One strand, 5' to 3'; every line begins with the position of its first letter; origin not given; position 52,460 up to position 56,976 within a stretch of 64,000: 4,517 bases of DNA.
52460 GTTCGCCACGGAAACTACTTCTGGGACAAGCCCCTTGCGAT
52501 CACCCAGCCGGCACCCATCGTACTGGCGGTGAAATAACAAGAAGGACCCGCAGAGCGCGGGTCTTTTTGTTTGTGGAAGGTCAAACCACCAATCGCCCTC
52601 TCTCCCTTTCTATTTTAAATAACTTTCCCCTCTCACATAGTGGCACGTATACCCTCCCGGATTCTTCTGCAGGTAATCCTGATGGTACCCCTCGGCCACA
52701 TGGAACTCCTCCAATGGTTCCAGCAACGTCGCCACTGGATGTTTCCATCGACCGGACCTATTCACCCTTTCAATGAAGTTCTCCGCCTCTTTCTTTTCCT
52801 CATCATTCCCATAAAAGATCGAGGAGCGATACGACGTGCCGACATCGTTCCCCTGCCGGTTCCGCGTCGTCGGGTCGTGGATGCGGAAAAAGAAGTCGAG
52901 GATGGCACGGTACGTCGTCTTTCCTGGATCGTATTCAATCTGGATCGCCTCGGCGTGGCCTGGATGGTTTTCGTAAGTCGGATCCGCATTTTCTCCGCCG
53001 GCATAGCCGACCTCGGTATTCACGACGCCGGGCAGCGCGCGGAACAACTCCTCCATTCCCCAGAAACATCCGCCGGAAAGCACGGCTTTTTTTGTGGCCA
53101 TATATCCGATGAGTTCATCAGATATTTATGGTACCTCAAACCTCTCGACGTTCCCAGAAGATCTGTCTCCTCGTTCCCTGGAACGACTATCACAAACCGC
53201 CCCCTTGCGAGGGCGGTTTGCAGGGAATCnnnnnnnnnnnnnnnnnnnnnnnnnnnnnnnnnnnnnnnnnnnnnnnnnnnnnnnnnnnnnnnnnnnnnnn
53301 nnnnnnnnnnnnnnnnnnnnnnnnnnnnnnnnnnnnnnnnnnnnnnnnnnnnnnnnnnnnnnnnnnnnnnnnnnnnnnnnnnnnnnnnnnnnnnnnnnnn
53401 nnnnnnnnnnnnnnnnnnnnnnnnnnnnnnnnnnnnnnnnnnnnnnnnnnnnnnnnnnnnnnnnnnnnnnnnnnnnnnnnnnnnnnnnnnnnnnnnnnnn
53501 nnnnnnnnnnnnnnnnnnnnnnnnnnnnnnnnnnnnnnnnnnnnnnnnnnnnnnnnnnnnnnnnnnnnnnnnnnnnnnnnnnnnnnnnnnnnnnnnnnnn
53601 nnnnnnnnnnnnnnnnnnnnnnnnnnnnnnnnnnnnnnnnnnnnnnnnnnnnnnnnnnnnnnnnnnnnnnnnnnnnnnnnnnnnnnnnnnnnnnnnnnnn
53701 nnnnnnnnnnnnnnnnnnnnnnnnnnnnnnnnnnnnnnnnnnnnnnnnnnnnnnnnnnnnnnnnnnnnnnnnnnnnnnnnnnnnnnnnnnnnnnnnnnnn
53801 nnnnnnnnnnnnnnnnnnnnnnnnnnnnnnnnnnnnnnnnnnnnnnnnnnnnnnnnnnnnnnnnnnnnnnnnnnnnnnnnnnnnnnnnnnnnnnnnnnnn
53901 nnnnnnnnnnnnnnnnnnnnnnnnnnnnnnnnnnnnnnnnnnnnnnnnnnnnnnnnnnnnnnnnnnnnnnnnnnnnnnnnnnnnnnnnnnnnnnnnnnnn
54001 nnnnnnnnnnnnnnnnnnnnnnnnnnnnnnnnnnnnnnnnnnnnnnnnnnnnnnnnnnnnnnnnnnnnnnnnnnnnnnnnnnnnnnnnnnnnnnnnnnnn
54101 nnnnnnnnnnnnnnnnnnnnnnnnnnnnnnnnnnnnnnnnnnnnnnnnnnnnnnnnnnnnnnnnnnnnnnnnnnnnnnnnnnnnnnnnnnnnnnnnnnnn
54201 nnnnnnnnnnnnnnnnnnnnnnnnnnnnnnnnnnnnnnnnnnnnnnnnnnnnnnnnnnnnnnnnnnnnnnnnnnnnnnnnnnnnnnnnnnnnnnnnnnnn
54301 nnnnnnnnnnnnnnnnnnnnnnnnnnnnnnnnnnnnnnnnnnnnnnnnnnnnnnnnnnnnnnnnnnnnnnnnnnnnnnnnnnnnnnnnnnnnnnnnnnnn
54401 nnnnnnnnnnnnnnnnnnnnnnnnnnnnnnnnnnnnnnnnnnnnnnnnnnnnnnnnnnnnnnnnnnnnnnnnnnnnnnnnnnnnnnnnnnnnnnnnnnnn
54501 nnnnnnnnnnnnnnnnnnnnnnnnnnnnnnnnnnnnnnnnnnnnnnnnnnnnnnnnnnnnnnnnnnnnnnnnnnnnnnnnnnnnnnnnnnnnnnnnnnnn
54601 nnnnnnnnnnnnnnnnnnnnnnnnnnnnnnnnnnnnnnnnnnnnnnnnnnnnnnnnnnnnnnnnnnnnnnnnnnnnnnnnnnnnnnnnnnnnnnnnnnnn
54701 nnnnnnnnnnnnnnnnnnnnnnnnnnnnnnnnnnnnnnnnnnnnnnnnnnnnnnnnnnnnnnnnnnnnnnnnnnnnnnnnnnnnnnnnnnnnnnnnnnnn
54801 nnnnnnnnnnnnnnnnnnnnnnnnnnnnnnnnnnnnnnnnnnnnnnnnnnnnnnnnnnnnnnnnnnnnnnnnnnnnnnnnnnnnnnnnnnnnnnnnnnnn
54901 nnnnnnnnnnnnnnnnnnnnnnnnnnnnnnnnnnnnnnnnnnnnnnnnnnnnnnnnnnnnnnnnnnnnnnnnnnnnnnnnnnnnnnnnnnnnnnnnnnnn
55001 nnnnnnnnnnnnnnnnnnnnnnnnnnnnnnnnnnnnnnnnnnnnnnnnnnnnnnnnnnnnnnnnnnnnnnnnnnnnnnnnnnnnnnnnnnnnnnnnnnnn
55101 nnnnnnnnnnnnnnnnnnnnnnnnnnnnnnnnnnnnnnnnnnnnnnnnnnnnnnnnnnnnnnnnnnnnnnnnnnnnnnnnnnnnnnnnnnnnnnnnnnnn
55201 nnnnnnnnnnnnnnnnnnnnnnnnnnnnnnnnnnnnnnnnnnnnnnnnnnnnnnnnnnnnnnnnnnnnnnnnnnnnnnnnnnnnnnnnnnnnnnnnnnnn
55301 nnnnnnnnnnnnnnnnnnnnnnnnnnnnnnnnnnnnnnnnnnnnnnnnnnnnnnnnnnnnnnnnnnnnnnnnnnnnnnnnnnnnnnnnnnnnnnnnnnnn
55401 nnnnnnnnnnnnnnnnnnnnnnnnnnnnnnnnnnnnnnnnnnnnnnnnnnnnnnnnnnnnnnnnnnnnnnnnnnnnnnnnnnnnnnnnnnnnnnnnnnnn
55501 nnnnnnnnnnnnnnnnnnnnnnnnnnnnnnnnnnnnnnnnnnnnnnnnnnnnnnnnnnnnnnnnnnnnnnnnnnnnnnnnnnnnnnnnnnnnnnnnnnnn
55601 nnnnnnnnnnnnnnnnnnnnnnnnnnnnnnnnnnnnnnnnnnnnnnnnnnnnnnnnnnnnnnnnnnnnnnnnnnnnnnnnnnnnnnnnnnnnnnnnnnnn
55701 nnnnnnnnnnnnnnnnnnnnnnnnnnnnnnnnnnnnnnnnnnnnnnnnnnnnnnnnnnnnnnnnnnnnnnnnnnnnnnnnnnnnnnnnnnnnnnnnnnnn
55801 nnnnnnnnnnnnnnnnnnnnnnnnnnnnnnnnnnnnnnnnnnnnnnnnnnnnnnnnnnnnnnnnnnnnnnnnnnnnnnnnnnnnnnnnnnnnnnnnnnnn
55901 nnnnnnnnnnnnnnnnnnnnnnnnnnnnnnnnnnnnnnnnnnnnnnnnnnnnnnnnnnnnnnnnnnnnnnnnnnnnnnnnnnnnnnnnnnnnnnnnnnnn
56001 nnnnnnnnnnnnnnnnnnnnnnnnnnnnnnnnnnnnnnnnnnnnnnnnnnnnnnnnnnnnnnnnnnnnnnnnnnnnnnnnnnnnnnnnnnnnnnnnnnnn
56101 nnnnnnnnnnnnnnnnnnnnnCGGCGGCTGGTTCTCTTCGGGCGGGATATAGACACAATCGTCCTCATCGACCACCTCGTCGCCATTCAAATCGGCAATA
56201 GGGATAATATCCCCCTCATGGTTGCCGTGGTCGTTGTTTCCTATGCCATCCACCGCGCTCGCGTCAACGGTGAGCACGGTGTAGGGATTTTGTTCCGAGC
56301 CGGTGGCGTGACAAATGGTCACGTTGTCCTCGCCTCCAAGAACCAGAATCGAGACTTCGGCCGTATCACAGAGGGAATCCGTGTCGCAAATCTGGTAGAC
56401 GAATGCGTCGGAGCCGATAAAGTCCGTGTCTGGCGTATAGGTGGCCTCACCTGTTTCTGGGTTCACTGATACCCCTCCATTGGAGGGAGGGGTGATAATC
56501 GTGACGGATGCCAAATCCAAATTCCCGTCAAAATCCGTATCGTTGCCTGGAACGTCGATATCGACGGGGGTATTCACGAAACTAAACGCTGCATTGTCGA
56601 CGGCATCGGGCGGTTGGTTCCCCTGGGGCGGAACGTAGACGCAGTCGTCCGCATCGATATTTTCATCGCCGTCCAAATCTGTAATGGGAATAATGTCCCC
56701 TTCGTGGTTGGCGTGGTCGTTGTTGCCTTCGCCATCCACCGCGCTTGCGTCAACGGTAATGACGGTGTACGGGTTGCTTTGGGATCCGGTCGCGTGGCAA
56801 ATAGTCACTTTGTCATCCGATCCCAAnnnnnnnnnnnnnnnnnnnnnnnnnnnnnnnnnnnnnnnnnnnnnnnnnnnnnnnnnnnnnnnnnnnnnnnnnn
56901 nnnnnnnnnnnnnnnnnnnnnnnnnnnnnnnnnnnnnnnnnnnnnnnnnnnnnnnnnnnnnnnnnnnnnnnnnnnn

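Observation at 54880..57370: Novel ~55-aa Cys/His module (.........…GNNDH..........) alternating with cadherin-like domains in a 1580-aa surface protein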

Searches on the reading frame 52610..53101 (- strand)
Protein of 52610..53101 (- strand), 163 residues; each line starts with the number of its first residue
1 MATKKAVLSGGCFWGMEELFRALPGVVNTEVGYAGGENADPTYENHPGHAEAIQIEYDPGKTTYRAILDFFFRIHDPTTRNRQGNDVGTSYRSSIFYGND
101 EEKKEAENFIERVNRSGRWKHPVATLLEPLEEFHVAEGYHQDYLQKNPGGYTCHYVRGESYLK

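Call 51: list_cluster_members(proteins=[window:52610-53101:-, window:57985-59328:-, window:59699-61651:-, window:46390-48540:-, window:35374-37545:+, window:12470-13972:-, window:10153-11517:-, window:53230-57972:-])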
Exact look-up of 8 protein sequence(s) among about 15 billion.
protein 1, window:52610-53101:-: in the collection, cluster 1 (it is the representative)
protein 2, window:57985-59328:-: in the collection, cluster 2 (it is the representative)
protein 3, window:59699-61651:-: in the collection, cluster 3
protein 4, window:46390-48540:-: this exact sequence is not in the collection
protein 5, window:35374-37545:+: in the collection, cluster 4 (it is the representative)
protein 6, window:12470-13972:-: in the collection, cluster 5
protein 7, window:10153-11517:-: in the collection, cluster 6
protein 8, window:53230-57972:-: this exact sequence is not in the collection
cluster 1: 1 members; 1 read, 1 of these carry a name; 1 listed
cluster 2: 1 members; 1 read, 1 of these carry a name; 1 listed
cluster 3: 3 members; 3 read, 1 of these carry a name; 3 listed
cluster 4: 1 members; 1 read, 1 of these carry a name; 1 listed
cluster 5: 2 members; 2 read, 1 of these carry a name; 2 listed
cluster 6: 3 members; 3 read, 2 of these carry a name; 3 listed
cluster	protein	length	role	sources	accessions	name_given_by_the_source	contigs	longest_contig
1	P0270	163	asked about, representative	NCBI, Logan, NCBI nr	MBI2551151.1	peptide-methionine (S)-S-oxide reductase MsrA [Candidatus Uhrbacteria bacterium]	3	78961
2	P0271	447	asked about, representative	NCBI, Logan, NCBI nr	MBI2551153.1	cache domain-containing protein [Candidatus Uhrbacteria bacterium]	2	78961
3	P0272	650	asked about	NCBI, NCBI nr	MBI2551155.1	carboxypeptidase regulatory-like domain-containing protein [Candidatus Uhrbacteria ...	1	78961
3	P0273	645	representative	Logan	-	-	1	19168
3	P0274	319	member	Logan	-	-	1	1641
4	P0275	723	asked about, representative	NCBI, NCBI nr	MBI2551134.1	DNA helicase RecQ [Candidatus Uhrbacteria bacterium]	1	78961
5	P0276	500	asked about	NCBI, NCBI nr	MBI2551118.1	F0F1 ATP synthase subunit alpha [Candidatus Uhrbacteria bacterium]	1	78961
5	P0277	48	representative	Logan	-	-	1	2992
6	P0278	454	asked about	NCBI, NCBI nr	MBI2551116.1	F0F1 ATP synthase subunit beta [Candidatus Uhrbacteria bacterium]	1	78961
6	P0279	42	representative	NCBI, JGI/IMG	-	hypothetical protein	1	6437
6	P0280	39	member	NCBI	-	-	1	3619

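Call 71: search_protein_families(library=pfam, proteins=[window:52610-53101:-], max_evalue=0.001)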
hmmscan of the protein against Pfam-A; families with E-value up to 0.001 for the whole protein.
window:52610-53101:- (163 aa): 1 family
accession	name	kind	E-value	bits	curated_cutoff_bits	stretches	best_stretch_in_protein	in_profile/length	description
PF01625.27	PMSR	-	1.7e-58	197.6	23.7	1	5-152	1-152/153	Peptide methionine sulfoxide reductase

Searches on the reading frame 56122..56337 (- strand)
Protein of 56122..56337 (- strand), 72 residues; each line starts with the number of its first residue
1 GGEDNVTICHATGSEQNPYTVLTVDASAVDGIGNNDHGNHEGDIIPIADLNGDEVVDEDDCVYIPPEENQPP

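Call 5: search_protein_families(library=pfam, proteins=[window:56122-56337:-], max_evalue=10)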
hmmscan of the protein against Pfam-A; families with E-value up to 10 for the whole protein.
seq(72 aa): 0 families

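Call 6: search_protein_families(library=ncbifam, proteins=[window:56122-56337:-], max_evalue=10)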
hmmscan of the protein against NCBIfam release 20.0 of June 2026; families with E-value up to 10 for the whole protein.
seq(72 aa): 1 family
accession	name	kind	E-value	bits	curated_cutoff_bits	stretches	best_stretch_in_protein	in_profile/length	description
TIGR04056.1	OMP_RagA_SusC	subfamily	0.18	10.1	368.25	1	28-65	785-817/981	SusC/RagA family TonB-linked outer membrane protein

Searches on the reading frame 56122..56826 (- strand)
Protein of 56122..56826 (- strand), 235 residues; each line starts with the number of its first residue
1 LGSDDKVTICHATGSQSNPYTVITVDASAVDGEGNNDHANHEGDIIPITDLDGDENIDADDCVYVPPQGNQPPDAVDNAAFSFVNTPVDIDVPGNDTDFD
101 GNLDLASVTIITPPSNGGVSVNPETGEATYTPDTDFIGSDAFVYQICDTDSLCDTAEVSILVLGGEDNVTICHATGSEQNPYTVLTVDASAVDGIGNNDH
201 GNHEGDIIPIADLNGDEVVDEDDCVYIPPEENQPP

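Call 21: predict_structure(protein=window:56122-56826:-)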
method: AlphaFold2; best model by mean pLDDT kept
length: 235 residues; sequences in the alignment: 1
mean_pLDDT: 33.6   pTM: 0.18
mean pLDDT of the five models: 33.6, 30.8, 30.0, 29.9, 27.6
residues with pLDDT >= 90: 0; 70-90: 0; 50-70: 0; < 50: 235
segments of 3 or more residues with pLDDT < 50: 1-235
pLDDT, mean of each block of 10 residues (from residue 1): 34 33 36 33 30 36 32 30 25 31 30 32 37 32 36 36 37 35 35 34 33 36 36 38
secondary structure, 60 per line:
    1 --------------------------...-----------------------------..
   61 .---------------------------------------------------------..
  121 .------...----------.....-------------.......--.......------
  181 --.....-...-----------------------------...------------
elements in order: E119-121 E128-130 E141-145 E159-165 E168-174 E183-187
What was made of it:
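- Tried and rejected: Single-sequence AlphaFold2 of a module-Big_9-module stretch failed (pLDDT 33.6, call 21).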
